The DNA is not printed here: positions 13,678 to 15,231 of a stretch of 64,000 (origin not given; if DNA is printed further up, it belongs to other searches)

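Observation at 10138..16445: Top candidate: five-gene exported-protein cluster with three paralogs of an unnamed family and a tetraheme cytochrome c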

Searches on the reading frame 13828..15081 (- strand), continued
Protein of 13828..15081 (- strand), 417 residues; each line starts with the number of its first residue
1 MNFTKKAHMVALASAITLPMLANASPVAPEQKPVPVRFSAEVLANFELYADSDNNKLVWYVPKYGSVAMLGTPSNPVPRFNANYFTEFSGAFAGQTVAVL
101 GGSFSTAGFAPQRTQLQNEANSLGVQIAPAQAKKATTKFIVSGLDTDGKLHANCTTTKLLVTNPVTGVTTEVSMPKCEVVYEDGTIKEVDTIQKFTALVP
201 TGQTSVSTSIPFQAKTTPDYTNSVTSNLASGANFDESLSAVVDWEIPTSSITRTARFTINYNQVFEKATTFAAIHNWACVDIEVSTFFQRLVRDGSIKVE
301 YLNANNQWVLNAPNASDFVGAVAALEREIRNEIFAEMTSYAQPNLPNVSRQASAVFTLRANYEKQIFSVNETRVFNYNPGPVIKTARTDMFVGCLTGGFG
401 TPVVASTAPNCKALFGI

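Call 56: search_protein_families(library=pfam, proteins=[L019:7805-9418:+, L019:13219-14685:+, L019:14706-16577:+, L019:19026-21113:+, L021:3872-4666:+, L021:2138-2524:+, L014:817-1920:+, L014:1921-3144:+, L014:3149-5956:+, L014:6023-7957:+], max_evalue=0.001)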
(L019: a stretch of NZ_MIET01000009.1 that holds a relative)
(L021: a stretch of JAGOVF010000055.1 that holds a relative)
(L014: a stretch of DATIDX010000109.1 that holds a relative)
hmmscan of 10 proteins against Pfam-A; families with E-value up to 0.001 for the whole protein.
L019:7805-9418:+ (537 aa): 3 families
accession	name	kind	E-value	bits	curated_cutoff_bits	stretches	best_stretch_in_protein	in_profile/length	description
PF03961.19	FapA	-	5.8e-64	216.8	31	1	252-530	1-272/272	Flagellar Assembly Protein A beta solenoid domain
PF20250.3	FapA_N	-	9.9e-50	168.8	27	1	67-245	1-177/178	Flagellar Assembly Protein A N-terminal region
PF03775.22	MinC_C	-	2.8e-05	24.5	33.2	1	260-311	5-56/102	Septum formation inhibitor MinC, C-terminal domain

L019:13219-14685:+ (488 aa): 0 families

L019:14706-16577:+ (623 aa): 0 families

L019:19026-21113:+ (695 aa): 10 families
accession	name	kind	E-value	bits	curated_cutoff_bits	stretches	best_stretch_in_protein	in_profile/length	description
PF00271.37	Helicase_C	-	7.9e-26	90.9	23.5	1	482-589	12-108/110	Helicase conserved C-terminal domain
PF00270.35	DEAD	-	1.9e-25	89.9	26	1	273-438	2-165/167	DEAD/DEAH box helicase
PF17191.10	RecG_wedge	-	9.1e-20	71.3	23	1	12-174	3-160/162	RecG wedge domain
PF19833.4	RecG_dom3_C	-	2.7e-13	50.2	26.8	1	619-679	2-63/87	ATP-dependent DNA helicase RecG, domain 3, C-terminal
PF01336.31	tRNA_anti-codon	-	6.5e-12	45.7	27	1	62-135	1-74/75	OB-fold nucleic acid binding domain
PF04851.21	ResIII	-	3.8e-11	43.6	22.5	1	270-432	3-162/164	Type III restriction enzyme, res subunit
PF22590.2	Cas3-like_C_2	-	1.4e-06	28.9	27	1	504-589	13-103/106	CRISPR-associated nuclease/helicase Cas3, C-terminal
PF00176.29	SNF2-rel_dom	-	3.6e-06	26.7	24.9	1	299-437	25-168/290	SNF2-related domain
PF11798.14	IMS_HHH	-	0.00042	20.8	24.4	0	10-30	12-32/32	IMS family HHH motif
PF13604.12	AAA_30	-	0.00049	20.3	27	0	292-336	19-63/191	AAA domain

L021:3872-4666:+ (264 aa): 0 families

L021:2138-2524:+ (128 aa): 0 families

L014:817-1920:+ (367 aa): 1 family
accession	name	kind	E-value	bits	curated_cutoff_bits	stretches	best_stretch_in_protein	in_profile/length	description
PF02119.21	FlgI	-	1.8e-143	478.1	25.3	1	23-366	1-343/343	Flagellar P-ring protein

L014:1921-3144:+ (407 aa): 2 families
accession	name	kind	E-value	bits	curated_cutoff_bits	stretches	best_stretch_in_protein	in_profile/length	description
PF01832.25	Glucosaminidase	-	1.5e-34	119.7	30.2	1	229-366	1-120/123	Mannosyl-glycoprotein endo-beta-N-acetylglucosaminidase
PF10135.14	Rod-binding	-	1.2e-14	55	25.1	1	55-105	1-51/51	Rod binding protein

L014:3149-5956:+ (935 aa): 4 families
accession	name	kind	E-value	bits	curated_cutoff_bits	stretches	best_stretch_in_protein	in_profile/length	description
PF22638.1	FlgK_D1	-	7e-71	238.9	28.6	1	94-321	2-233/233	Flagellar hook-associated protein FlgK helical domain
PF21158.3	flgK_1st_1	-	2.9e-12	46.9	24.2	1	346-421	12-81/81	Flagellar hook-associated protein 1, D2-like domain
PF06429.18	Flg_bbr_C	-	3.1e-12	46.2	23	1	896-933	8-45/46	Flagellar basal body rod FlgEFG protein C-terminal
PF00460.25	Flg_bb_rod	-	0.0001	22.6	20.7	1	5-34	1-30/31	Flagella basal body rod protein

L014:6023-7957:+ (644 aa): 1 family
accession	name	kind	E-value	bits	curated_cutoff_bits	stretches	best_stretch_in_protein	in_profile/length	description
PF00669.25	Flagellin_N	-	9.8e-21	74.7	26.6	1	15-153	1-138/139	Bacterial flagellin N-terminal helical region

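Call 71: fold_search(model_id=the predicted structure, library=viral)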
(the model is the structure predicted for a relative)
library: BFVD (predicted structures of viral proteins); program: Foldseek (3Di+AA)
matches with E <= 10: 389; with E <= 0.001: 0
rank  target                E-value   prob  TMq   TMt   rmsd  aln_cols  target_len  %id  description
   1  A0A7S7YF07            1.7e-03  0.93  0.20  0.20  16.5       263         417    9  Uncharacterized protein [Medusavirus stheno T3]
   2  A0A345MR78            1.2e-01  0.35  0.08  0.26  15.0        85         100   15  (no name in the UniProt tables at hand)
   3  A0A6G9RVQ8            1.6e-01  0.04  0.09  0.07  17.5       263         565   13  (no name in the UniProt tables at hand)
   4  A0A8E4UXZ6            2.0e-01  0.07  0.09  0.13  15.2       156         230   12  Uncharacterized protein [Maribacter phage Colly_1]
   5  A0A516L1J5            2.5e-01  0.05  0.08  0.10  19.0       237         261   10  (no name in the UniProt tables at hand)
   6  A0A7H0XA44            3.2e-01  0.13  0.06  0.21  16.4        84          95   11  (no name in the UniProt tables at hand)
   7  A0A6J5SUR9            3.4e-01  0.01  0.05  0.03  28.1       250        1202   10  Uncharacterized protein [uncultured Caudovirales phage]
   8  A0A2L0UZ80            3.5e-01  0.04  0.07  0.10  25.6       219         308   14  Uncharacterized protein [Agrobacterium phage Atu_ph07]
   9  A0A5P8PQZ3            3.7e-01  0.12  0.08  0.05  15.4       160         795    4  Uncharacterized protein [Acinetobacter phage VB_ApiP_XC38]
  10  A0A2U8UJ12            4.2e-01  0.75  0.09  0.36   7.5        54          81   13  Uncharacterized protein [Gordonia phage Jace]
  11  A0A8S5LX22            4.2e-01  0.07  0.09  0.17  18.4       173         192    8  Contractile injection system tube protein N-terminal domain-containing protein [Myoviridae sp. ctZgq1]
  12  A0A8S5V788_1          4.2e-01  0.03  0.08  0.05  25.5       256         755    6  Stabilization protein [CrAss-like virus sp. ctUXy6]
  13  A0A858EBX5            4.4e-01  0.10  0.08  0.23  18.1       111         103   14  Uncharacterized protein [Listeria phage vB_Liva_VAfA18]
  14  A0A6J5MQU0            4.4e-01  0.07  0.05  0.13  15.8       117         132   10  Uncharacterized protein [uncultured Caudovirales phage]
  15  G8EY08                4.7e-01  0.08  0.10  0.20  19.0       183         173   12  Uncharacterized protein [Synechococcus phage S-CAM8]
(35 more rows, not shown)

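Call 72: find_encoding_contigs(protein=P0027, flank=8000, max_places=1)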
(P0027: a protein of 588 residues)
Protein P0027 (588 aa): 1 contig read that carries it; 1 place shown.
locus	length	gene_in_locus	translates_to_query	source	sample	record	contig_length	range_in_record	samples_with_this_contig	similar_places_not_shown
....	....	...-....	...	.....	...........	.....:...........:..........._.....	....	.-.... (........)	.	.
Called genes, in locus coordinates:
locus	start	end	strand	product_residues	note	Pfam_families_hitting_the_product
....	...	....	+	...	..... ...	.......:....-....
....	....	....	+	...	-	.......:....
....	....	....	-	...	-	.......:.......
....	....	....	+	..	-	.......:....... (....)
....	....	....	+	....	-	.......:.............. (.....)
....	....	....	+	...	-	-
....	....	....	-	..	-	?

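Call 73: find_encoding_contigs(protein=P0063, flank=8000, max_places=1)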
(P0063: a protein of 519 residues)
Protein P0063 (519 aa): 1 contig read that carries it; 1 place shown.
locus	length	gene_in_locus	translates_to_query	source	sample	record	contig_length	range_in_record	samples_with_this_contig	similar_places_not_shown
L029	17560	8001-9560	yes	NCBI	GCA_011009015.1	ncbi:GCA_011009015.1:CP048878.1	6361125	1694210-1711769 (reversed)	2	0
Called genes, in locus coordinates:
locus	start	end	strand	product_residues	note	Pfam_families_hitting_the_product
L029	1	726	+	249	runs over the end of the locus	PF00512:HisKA, PF02518:HATPase_c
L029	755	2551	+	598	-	PF00072:Response_reg, PF00990:GGDEF, PF00563:EAL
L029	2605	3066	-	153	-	PF00254:FKBP_C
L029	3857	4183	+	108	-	PF01551:Peptidase_M23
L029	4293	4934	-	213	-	PF02163:Peptidase_M50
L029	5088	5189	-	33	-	-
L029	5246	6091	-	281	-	-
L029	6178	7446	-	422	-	-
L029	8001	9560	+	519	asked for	PF13330:Mucin2_WxxW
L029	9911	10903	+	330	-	PF14240:YHYH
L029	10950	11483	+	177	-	PF20420:DUF6702 (weak)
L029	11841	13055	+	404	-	PF00871:Acetate_kinase, PF00480:ROK (faint)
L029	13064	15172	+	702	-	PF13500:AAA_26, PF07085:DRTGG, PF01515:PTA_PTB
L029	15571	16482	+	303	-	PF01553:Acyltransferase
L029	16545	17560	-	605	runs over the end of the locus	PF00353:HemolysinCabind, PF06594:HCBP_related (faint)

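Call 74: find_encoding_contigs(protein=P0054, flank=8000, max_places=1)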
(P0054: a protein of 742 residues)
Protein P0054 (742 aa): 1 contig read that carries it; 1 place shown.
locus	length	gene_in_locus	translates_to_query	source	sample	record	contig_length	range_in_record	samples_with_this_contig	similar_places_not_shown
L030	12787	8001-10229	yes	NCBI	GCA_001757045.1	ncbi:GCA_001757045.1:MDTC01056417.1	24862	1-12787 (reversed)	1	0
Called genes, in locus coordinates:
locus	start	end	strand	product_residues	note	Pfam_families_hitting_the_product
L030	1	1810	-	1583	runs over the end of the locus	PF23310:TPR_27 (faint), PF08238:Sel1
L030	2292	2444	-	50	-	-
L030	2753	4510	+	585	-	PF08238:Sel1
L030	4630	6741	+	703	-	PF08238:Sel1 (weak), PF23310:TPR_27 (faint), PF08238:Sel1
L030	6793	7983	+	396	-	-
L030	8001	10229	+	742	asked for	-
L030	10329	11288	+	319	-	-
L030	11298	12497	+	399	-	PF13442:Cytochrome_CBB3 (faint)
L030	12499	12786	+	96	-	?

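Call 80: find_encoding_contigs(protein=P0031, flank=7000, max_places=1)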
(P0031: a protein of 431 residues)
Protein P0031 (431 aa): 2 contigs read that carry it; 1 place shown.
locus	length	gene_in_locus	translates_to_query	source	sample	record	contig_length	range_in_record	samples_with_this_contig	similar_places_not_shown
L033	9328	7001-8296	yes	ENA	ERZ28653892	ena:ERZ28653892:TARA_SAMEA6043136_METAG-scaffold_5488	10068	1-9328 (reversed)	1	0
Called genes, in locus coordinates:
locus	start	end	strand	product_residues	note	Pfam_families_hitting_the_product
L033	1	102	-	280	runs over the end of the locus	?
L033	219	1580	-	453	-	PF01235:Na_Ala_symp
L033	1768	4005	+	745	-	PF07793:DUF1631, PF26671:DUF1631_2nd, PF26672:DUF1631_3rd, PF26670:DUF1631_C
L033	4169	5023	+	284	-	-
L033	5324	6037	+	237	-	-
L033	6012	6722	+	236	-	-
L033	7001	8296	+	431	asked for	-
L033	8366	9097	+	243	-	-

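Call 81: find_encoding_contigs(protein=P0055, flank=7000, max_places=1)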
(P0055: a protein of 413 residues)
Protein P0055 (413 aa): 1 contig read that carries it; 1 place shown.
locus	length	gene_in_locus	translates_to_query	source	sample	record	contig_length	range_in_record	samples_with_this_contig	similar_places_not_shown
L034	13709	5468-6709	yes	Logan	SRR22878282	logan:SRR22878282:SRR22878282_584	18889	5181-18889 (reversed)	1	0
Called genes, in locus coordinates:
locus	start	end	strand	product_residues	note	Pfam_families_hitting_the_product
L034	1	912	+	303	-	?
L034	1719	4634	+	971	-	PF00082:Peptidase_S8, PF02225:PA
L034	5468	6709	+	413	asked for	-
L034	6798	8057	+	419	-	-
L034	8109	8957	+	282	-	-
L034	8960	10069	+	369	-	PF09699:Paired_CXXCH_1 (faint), PF13442:Cytochrome_CBB3 (faint)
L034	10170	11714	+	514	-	-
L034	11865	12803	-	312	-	PF00126:HTH_1, PF03466:LysR_substrate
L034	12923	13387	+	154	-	PF07080:DUF1348, PF12680:SnoaL_2 (weak)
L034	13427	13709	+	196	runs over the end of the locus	PF02798:GST_N, PF13409:GST_N_2, PF13417:GST_N_3, PF17172:GST_N_4 (faint), PF00043:GST_C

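Call 82: find_encoding_contigs(protein=P0047, flank=7000, max_places=1)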
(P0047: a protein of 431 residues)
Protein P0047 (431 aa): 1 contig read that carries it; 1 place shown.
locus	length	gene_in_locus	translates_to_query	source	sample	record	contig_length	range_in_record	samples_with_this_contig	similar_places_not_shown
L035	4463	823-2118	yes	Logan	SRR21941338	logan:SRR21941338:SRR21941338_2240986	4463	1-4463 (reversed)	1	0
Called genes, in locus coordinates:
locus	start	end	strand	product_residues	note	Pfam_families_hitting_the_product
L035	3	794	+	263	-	?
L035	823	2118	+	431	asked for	-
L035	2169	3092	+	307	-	-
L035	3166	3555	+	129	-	-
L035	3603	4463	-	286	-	?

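Call 89: search_protein_families(library=padloc, proteins=[window:13828-15081:-], max_evalue=0.01)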
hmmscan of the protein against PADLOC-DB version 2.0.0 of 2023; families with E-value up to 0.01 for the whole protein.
window:13828-15081:- (417 aa): 0 families

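Call 90: search_protein_families(library=phrogs, proteins=[window:13828-15081:-], max_evalue=0.01)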
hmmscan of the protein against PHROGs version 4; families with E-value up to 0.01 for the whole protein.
window:13828-15081:- (417 aa): 0 families

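Call 91: list_cluster_members(proteins=[P0009, P0018, P0103])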
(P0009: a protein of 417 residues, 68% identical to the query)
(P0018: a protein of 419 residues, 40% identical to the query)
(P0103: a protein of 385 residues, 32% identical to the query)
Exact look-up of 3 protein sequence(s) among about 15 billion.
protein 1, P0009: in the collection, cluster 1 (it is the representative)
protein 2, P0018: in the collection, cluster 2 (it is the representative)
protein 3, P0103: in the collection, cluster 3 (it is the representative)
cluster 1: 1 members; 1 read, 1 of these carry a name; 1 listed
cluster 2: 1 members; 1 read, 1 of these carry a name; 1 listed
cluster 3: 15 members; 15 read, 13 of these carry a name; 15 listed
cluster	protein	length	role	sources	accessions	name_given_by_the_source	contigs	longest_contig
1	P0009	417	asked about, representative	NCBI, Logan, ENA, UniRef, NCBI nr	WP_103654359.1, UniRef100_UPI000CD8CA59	hypothetical protein [Agarilytica rhodophyticola] | hypothetical protein n=1 Tax=Agarilytica rhodophyticola TaxID=1737490 RepID=UPI000CD8CA59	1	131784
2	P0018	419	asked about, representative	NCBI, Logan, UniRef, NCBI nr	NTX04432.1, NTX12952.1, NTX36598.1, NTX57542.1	hypothetical protein HUA74_30045 [Myxococcus sp. CA051A] | Lipoprotein n=1 Tax=Myxococcus ... | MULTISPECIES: hypothetical protein [Myxococcus]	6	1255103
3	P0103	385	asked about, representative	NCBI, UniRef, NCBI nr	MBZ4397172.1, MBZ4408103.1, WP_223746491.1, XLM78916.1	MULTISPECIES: hypothetical protein [unclassified Myxococcus] | hypothetical protein n=1 Tax=Myxococcus TaxID=32 RepID=UPI001CBB0E8B | hypothetical protein [Myxococcus sp. AS-1-15]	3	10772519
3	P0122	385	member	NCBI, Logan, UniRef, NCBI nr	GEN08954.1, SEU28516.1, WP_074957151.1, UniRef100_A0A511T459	hypothetical protein SAMN05443572_10810 [Myxococcus fulvus] | Cytochrome c n=1 Tax=Myxococcus fulvus TaxID=33 RepID=A0A511T459_MYXFU | hypothetical protein [Myxococcus fulvus]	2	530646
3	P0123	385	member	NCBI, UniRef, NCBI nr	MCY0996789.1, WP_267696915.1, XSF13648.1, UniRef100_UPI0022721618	hypothetical protein OWM54_06510 [Myxococcus sp. MISCRS1] | hypothetical protein n=1 Tax=Myxococcus TaxID=32 RepID=UPI0022721618 | hypothetical protein [Myxococcus sp. MISCRS1]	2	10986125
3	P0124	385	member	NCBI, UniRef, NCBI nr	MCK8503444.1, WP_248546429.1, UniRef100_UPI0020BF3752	hypothetical protein [Myxococcus fulvus] | hypothetical protein n=1 Tax=Myxococcus fulvus TaxID=33 RepID=UPI0020BF3752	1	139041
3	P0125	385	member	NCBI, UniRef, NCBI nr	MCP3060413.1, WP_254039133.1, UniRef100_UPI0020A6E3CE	hypothetical protein LXT21_16660 [Myxococcus sp. K38C18041901] | hypothetical protein n=1 Tax=Myxococcus guangdongensis TaxID=2906760 RepID=UPI0020A6E3CE | hypothetical protein [Myxococcus guangdongensis]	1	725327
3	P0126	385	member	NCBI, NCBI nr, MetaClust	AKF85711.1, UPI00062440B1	hypothetical protein MFUL124B02_14900 [Myxococcus fulvus 124B02] | status=active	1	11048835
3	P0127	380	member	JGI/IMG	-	mono/diheme cytochrome c family protein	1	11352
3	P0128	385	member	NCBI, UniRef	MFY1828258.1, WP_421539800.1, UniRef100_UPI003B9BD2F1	hypothetical protein ACN47A_20210 [Myxococcus fulvus] | hypothetical protein n=1 Tax=Myxococcus fulvus TaxID=33 RepID=UPI003B9BD2F1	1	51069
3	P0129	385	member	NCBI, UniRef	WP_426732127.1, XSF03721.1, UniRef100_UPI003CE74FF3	hypothetical protein [Myxococcus faecalis] | hypothetical protein n=1 Tax=Myxococcus faecalis TaxID=3115646 RepID=UPI003CE74FF3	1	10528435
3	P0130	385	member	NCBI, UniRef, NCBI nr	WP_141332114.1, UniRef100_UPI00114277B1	hypothetical protein [Myxococcus sp. AB025B] | hypothetical protein n=1 Tax=Myxococcus sp. AB025B TaxID=2562794 RepID=UPI00114277B1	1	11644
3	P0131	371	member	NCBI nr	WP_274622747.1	hypothetical protein [Myxococcus fulvus]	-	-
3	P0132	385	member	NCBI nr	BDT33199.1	cytochrome c [Myxococcus sp. MH1]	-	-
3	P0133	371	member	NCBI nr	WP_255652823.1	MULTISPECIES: hypothetical protein [unclassified Myxococcus]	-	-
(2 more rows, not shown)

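Call 93: search_protein_families(library=pfam, alignment_id=A1, max_evalue=1)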
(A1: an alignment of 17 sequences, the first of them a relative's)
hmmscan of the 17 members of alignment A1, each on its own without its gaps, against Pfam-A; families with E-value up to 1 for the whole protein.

A. member 1, P0001 (417 aa): 0 families

B. families by the number of members that match (of 17 scanned): 10 families
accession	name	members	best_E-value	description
PF08438.16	YGR210-like_G4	2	0.045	Obg-like GTPase YGR210-like, G4 motif-containing domain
PF16811.11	TAtT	2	0.085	TRAP transporter T-component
PF11182.14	AlgF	2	0.1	Alginate O-acetyl transferase AlgF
PF20605.4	Antitox_RHH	1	0.044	Antitoxin-like ribbon-helix-helix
PF13801.11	Metal_resist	1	0.13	Heavy-metal resistance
PF01042.26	Ribonuc_L-PSP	1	0.15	Endoribonuclease L-PSP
PF01491.21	Frataxin_Cyay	1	0.15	Frataxin-like domain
PF18743.7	AHJR-like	1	0.16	REase_AHJR-like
PF22439.1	TAdV_Fibre-like_head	1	0.26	Turkey Adenovirus 3 Fibre protein-like, head domain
PF08139.17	LPAM_1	1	0.28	Prokaryotic membrane lipoprotein lipid attachment site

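Call 97: find_encoding_contigs(protein=P0056, flank=7000, max_places=1)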
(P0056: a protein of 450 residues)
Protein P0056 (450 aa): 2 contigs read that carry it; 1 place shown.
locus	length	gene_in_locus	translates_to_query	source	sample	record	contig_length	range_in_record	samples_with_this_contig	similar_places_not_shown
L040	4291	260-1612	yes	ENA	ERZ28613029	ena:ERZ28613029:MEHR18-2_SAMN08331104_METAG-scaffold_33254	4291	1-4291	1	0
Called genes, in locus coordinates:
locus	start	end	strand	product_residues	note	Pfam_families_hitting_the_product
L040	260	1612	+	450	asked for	-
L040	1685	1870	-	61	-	-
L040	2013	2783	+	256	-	PF00034:Cytochrom_C (faint), PF13442:Cytochrome_CBB3 (faint)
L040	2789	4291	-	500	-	?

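Call 98: find_encoding_contigs(protein=P0045, flank=7000, max_places=1)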
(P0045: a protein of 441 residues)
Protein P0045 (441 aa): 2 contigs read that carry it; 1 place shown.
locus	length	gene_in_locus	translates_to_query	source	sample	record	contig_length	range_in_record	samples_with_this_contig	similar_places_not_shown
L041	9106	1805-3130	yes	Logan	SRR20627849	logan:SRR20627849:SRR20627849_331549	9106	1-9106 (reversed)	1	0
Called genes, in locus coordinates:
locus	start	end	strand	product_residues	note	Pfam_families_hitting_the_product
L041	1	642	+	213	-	?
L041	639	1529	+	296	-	PF08501:Shikimate_dh_N, PF18317:SDH_C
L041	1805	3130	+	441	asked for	-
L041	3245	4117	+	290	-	-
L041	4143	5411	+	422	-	-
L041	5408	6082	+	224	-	-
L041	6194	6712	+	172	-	-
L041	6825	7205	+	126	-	-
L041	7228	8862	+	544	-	-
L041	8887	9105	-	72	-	?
